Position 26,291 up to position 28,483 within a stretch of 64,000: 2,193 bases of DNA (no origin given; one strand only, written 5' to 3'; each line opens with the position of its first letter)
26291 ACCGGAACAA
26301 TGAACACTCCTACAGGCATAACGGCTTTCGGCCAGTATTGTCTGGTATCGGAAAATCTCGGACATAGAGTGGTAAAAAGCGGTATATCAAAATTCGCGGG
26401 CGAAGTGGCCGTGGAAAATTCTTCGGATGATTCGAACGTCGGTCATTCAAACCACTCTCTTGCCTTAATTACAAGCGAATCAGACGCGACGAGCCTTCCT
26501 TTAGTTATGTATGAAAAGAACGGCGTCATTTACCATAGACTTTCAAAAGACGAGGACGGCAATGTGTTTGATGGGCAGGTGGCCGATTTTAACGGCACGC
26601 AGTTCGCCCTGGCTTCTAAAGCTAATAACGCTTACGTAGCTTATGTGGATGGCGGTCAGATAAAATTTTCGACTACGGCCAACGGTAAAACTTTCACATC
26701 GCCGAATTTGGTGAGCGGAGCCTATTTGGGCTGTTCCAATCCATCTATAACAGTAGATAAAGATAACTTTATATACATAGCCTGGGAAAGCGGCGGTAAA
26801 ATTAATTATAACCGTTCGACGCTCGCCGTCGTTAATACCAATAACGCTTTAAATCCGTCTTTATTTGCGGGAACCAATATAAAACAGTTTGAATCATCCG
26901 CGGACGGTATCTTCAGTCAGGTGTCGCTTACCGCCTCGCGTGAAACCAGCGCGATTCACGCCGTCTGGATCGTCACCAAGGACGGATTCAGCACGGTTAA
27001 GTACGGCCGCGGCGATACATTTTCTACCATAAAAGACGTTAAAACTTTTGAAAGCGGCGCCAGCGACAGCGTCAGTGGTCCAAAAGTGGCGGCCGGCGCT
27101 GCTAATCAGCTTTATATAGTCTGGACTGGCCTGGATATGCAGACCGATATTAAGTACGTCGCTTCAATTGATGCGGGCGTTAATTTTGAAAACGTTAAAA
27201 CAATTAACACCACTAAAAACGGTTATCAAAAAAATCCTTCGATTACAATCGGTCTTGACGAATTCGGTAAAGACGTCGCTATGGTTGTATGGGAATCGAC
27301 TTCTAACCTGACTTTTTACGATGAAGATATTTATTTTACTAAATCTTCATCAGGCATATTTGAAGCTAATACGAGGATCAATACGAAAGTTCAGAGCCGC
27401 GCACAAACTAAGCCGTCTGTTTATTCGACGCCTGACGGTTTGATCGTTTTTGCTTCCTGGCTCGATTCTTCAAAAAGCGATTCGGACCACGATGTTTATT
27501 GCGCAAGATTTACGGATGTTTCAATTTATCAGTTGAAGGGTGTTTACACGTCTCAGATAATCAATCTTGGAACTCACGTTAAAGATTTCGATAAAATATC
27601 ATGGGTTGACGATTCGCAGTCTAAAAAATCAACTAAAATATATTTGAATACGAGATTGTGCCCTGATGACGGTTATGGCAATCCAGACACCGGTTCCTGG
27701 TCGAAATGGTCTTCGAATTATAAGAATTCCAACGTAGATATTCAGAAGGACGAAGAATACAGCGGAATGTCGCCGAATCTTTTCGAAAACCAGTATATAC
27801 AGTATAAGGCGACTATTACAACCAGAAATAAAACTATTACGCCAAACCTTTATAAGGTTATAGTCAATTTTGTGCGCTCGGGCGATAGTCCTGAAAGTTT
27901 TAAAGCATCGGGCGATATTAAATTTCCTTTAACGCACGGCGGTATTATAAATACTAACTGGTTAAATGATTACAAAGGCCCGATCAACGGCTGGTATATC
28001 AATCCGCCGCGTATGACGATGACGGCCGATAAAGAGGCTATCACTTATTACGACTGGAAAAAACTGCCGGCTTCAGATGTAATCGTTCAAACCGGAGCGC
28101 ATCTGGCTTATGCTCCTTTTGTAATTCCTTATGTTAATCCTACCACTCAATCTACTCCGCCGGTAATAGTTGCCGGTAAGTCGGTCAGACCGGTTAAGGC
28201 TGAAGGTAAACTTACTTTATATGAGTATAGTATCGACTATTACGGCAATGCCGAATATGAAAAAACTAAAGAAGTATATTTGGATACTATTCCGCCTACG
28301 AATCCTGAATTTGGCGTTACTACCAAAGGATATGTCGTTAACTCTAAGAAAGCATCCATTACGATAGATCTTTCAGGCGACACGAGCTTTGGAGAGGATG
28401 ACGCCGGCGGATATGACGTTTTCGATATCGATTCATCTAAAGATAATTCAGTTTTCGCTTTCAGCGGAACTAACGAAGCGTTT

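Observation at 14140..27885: Recurring ~115-aa uncharacterised module that follows each NHL propeller block (6 copies)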

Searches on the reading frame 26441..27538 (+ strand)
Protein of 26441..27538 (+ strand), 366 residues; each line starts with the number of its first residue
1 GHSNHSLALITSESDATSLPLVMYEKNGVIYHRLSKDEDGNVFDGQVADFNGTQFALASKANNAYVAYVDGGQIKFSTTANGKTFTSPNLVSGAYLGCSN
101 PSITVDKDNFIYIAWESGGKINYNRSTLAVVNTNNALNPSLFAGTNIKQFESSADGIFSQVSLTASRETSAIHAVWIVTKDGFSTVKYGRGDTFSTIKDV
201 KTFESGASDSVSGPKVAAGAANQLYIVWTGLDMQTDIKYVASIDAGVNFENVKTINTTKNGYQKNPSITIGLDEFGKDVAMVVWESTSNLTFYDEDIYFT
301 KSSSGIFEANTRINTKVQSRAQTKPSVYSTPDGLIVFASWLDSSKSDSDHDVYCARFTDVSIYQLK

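Call 89: search_solved_structures(query=window:26441-27538:+, max_evalue=1)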
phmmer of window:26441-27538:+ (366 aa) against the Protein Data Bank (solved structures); distinct sequences matched with E-value up to 1: 0.

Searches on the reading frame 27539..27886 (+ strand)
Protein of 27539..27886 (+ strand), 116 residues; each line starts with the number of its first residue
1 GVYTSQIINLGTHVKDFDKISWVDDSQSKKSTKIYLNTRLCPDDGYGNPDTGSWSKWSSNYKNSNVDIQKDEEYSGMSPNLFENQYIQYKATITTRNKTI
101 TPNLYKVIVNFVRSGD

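Call 34: search_solved_structures(query=A2, max_evalue=10, show_alignments=3)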
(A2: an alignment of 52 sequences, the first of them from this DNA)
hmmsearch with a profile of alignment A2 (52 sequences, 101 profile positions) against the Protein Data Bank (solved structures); distinct sequences matched with E-value up to 10: 2.
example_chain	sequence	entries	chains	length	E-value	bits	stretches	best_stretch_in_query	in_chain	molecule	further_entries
7nsn_A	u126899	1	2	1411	0.0062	20.2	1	33-96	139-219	GH92 alpha-1,2-mannosidase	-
9euf_0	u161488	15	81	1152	0.5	14.1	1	2-98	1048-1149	DUF4815 domain-containing protein | ORF65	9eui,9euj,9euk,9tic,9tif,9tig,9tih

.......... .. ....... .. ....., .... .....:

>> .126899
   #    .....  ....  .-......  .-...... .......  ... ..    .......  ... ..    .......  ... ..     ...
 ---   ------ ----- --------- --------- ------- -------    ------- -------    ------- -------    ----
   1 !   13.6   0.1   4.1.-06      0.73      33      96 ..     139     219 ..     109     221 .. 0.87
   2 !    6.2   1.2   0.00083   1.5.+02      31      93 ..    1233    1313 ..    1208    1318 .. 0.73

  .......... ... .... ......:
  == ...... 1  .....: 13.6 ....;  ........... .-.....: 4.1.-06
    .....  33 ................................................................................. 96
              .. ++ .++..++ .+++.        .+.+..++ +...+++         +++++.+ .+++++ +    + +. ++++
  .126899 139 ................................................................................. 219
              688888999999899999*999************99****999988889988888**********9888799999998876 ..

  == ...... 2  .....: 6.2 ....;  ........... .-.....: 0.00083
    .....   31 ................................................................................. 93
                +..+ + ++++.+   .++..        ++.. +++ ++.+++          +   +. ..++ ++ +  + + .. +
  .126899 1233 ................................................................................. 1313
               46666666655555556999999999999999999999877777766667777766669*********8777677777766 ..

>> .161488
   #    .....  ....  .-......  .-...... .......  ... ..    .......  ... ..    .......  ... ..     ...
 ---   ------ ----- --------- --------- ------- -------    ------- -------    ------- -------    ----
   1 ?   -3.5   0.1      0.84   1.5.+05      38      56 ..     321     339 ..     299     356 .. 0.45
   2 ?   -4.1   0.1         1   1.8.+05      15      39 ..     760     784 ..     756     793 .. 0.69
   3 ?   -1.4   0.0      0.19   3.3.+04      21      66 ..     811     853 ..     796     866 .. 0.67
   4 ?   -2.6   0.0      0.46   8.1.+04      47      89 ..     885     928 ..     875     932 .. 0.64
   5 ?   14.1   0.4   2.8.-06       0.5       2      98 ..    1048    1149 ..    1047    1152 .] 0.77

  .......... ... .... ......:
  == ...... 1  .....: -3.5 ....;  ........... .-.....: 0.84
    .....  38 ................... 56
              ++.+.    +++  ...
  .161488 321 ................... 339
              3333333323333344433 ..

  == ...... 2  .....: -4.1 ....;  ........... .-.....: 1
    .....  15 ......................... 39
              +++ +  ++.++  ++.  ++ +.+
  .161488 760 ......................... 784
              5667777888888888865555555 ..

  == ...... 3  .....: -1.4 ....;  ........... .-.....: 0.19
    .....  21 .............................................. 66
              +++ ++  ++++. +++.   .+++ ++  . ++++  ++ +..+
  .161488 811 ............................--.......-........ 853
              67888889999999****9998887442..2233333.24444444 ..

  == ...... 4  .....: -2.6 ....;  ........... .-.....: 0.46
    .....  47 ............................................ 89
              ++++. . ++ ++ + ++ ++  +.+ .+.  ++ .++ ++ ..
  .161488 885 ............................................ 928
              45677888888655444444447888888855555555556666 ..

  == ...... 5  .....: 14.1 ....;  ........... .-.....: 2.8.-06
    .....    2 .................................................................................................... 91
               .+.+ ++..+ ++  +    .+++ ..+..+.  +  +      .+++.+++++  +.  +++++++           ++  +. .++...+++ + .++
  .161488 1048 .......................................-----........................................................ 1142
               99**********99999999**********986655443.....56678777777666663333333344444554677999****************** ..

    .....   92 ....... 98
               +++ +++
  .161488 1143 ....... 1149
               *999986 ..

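Call 35: find_homologous_proteins(query=A2, max_evalue=0.00001)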
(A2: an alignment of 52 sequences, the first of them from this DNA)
Query A2 (52 sequences) (116 aa, profile of the alignment): 2 proteins with E <= 0.00001 among 416 candidates.
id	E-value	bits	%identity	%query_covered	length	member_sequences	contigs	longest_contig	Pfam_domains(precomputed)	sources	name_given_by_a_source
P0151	1.1e-14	73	22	87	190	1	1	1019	-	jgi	jgi:hypothetical protein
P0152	1.0e-12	66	21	93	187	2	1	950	-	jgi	jgi:hypothetical protein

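Call 36: search_protein_families(library=pfam, alignment_id=A2, max_evalue=1)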
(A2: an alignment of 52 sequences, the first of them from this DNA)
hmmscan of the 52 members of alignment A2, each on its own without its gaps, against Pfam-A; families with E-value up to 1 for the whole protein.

A. member 1, seq(116 aa): 0 families

B. families by the number of members that match (of 52 scanned): 11 families
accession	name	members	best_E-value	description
PF15028.12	PTCRA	2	0.017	Pre-T-cell antigen receptor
PF21604.3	CRLF2_D1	2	0.033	Cytokine receptor-like factor 2-like, D1 domain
PF14684.11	Tricorn_C1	1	0.00021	Tricorn protease C1 domain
PF01547.30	SBP_bac_1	1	0.007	Bacterial extracellular solute-binding protein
PF01092.24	Ribosomal_S6e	1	0.064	Ribosomal protein S6e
PF09478.16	CBM49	1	0.095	Carbohydrate binding domain CBM49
PF06563.17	DUF1125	1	0.1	Protein of unknown function (DUF1125)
PF11604.15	CusF_Ec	1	0.12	Copper binding periplasmic protein CusF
PF25337.1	C2_N_APX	1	0.14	N-terminal C2 domain of anterior pharynx excess proteins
PF14181.11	YqfQ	1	0.15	YqfQ-like protein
PF03331.19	LpxC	1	0.22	UDP-3-O-acyl N-acetylglycosamine deacetylase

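Call 37: search_protein_families(library=ncbifam, alignment_id=A2, max_evalue=1)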
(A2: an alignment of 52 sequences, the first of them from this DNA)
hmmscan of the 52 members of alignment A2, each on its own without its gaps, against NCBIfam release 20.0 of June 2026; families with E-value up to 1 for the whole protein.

A. member 1, seq(116 aa): 0 families

B. families by the number of members that match (of 52 scanned): 8 families
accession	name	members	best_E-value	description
NF052418.1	MymT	1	0.0093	copper-binding metallothionein MymT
TIGR02215.1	phage_chp_gp8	1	0.027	head-tail connector protein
TIGR00150.1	T6A_YjeE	1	0.043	tRNA (adenosine(37)-N6)-threonylcarbamoyltransferase complex ATPase subunit type 1 TsaE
NF003612.0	PRK05257.3-3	1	0.052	malate:quinone oxidoreductase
NF007977.0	PRK10701.1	1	0.075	two-component system response regulator RstA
NF053589.1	OctGcvHOcttfase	1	0.083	octanoyl-[GcvH]:protein N-octanoyltransferase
NF041362.1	GntE_guanitoxin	1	0.092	guanitoxin biosynthesis PLP-dependent transaminase GntE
NF003840.0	PRK05421.1-2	1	0.18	endonuclease/exonuclease/phosphatase family protein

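Call 41: find_related_loci(query=A3, collection=genome_contigs, flank=5000)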
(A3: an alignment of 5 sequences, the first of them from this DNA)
Query A3 (116 aa) in genome_contigs; peptide patterns used: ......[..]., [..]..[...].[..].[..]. (x = any residue, [..] = any of these).
59 stretches matched a pattern; 5 encode a relative of the query (tblastn E <= 1e-3); 5 distinct loci.
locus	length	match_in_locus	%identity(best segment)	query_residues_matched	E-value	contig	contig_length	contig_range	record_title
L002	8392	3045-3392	86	1-116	1e-69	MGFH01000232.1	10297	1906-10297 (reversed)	MAG: Candidatus Wallbacteria bacterium GWC2_49_35 gwc2_scaffold_8504, whole genome shotgun sequence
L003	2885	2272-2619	82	1-116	8e-66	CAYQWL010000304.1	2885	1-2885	MAG TPA_asm: uncultured bacterium isolate SRP263991_co4_139 genome assembly, contig: NODE_60110_length_2885_cov_4.247350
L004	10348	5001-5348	67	1-116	3e-53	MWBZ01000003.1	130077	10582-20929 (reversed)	MAG: bacterium ADurb.Bin243 isolate ADurb.Bin243 BWY32_contig000003, whole genome shotgun sequence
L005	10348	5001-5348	65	1-116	9e-49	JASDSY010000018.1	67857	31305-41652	MAG: Candidatus Wallbacteria bacterium isolate P24860_112_MAG_55 P24860_112_S10_metaspades_339_length_67857_cov_24, whol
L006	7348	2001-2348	61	1-116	1e-47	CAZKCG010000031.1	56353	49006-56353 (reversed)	MAG TPA_asm: uncultured bacterium isolate SRP302447_co1_224 genome assembly, contig: NODE_1733_length_56353_cov_7.471171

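Call 64: predict_structure(alignment_id=A2)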
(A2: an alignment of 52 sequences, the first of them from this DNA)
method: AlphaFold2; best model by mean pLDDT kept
length: 116 residues; sequences in the alignment: 52
mean_pLDDT: 87.3   pTM: 0.77
mean pLDDT of the five models: 87.3, 86.2, 85.7, 83.3, 81.2
residues with pLDDT >= 90: 67; 70-90: 35; 50-70: 7; < 50: 7
segments of 3 or more residues with pLDDT < 50: 75-81
pLDDT, mean of each block of 10 residues (from residue 1): 95 89 91 94 87 90 92 53 81 95 95 81
secondary structure, 60 per line:
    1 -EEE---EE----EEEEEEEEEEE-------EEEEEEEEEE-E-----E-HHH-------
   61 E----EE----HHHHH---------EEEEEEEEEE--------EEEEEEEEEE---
elements in order: E2-4 E14-24 E32-41 H72-76 E86-95 E104-113

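Call 68: search_protein_families(library=phrogs, alignment_id=A2, max_evalue=0.1)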
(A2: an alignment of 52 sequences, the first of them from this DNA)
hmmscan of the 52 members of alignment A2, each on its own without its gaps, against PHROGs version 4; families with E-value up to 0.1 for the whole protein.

A. member 1, seq(116 aa): 1 family
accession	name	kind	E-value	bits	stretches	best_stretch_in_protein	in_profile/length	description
phrog_20852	-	unknown function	3.1e-06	28.2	1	1-111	12-108/214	-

B. families by the number of members that match (of 52 scanned): 12 families
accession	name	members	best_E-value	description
phrog_20852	-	29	3.2e-08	-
phrog_3475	-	24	2.8e-09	minor tail protein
phrog_21223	-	4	9.8e-07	-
phrog_25009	-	1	0.0016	-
phrog_877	-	1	0.0042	-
phrog_16348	-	1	0.0059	-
phrog_5560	-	1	0.014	-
phrog_16516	-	1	0.019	minor tail protein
phrog_15260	-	1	0.053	-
phrog_1771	-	1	0.062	-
phrog_35385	-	1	0.087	-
phrog_35928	-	1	0.087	pilot protein for DNA ejection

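Call 71: search_dna_similar(query=window:27539-27886:+, collection=phages, mode=protein, max_evalue=0.1, max_rows=15)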
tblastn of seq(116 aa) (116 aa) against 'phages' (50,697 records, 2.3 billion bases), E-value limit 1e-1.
No match.

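Call 73: fold_search(model_id=the predicted structure, library=pdb)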
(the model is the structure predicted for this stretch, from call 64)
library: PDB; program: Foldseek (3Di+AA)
matches with E <= 10: 401; with E <= 0.001: 0
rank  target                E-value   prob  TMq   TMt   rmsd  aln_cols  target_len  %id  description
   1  1jhj                  1.3e-01  0.72  0.43  0.34   6.4       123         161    9  Crystal structure of the APC10/Doc1 subunit of the human anaphase-promoting complex (released 2001-10-24)
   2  8tar_L                1.6e-01  0.75  0.46  0.33   6.3       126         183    8  APC/C-CDH1-UBE2C-Ubiquitin-CyclinB-NTD (released 2023-09-27)
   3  6hqi                  1.8e-01  0.30  0.32  0.13   7.6       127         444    9  holo-form of polyphenol oxidase from Solanum lycopersicum (released 2019-03-20)
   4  7tok_A                2.4e-01  0.30  0.34  0.32   9.7       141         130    8  Crystal structure of the CBM domain of carbohydrate esterase FjoAcXE (released 2022-04-13)
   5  9gaw_L                2.7e-01  0.63  0.44  0.32   6.3       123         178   10  High-resolution structure of the Anaphase-promoting complex/cyclosome (APC/C) bound to co-activator Cdh1 (released 2024-08-14)
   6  6q6g_L                3.0e-01  0.54  0.43  0.32   6.3       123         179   10  Cryo-EM structure of the APC/C-Cdc20-Cdk2-cyclinA2-Cks2 complex, the D1 box class (released 2019-09-11)
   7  1yqc_A                3.0e-01  0.09  0.21  0.17  15.2       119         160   10  Crystal Structure of Ureidoglycolate Hydrolase (AllA) from Escherichia coli O157:H7 (released 2005-10-18)
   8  4z14_A                3.2e-01  0.20  0.30  0.12   9.2       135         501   11  Recombinantly expressed latent aurone synthase (polyphenol oxidase) (released 2016-06-29)
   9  4z14_H                3.2e-01  0.14  0.27  0.11  11.0       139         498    9  Recombinantly expressed latent aurone synthase (polyphenol oxidase) (released 2016-06-29)
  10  4z11_D                3.4e-01  0.16  0.30  0.12  10.0       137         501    9  Latent aurone synthase (polyphenol oxidase) from natural source (released 2016-03-23)
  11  5azy_B                3.6e-01  0.41  0.37  0.41   7.5       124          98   10  Crystal structure of p24delta1 GOLD domain (Native 2) (released 2016-09-14)
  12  7vrn_B                3.6e-01  0.25  0.35  0.15   7.5       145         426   10  Structure of infectious bursal disease virus Gt strain (released 2022-03-30)
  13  9pzi_G                3.8e-01  0.21  0.32  0.31   9.1       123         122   12  Crystal Structure of synthetic antibody COP-2 in complex with the C-terminal domain of Clostridium perfringens enterot (released 2025-08-20)
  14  4z13_A                3.8e-01  0.18  0.32  0.11   9.8       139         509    6  Recombinantly expressed latent aurone synthase (polyphenol oxidase) co-crystallized with hexatungstotellurate(VI) and  (released 2016-03-23)
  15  4z11_C                3.8e-01  0.18  0.31  0.12   9.2       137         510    8  Latent aurone synthase (polyphenol oxidase) from natural source (released 2016-03-23)
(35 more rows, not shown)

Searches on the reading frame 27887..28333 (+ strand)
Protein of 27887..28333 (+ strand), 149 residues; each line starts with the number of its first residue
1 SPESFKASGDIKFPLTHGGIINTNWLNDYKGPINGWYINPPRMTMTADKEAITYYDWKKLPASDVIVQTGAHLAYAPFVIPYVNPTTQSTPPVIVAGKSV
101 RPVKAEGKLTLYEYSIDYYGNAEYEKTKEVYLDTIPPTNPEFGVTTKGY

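Call 90: search_solved_structures(query=window:27887-28333:+, max_evalue=1)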
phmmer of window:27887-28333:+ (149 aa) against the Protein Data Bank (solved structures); distinct sequences matched with E-value up to 1: 4.
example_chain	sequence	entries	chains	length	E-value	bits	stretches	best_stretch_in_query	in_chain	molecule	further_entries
3en8_A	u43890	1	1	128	0.27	14.4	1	90-125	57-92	uncharacterized NTF-2 like protein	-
3mlw_H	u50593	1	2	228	0.41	13.8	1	41-84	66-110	Human monoclonal anti-HIV-1 gp120 V3 antibody 1006-15D Fab heavy chain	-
4m6m_H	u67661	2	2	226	0.59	13.3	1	42-108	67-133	CNTO1959 heavy chain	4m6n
5o14_C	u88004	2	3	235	0.64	13.2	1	42-96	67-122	Fab 1A12 Heavy Chain | human immunoglobulin gamma, heavy chain Fd fragment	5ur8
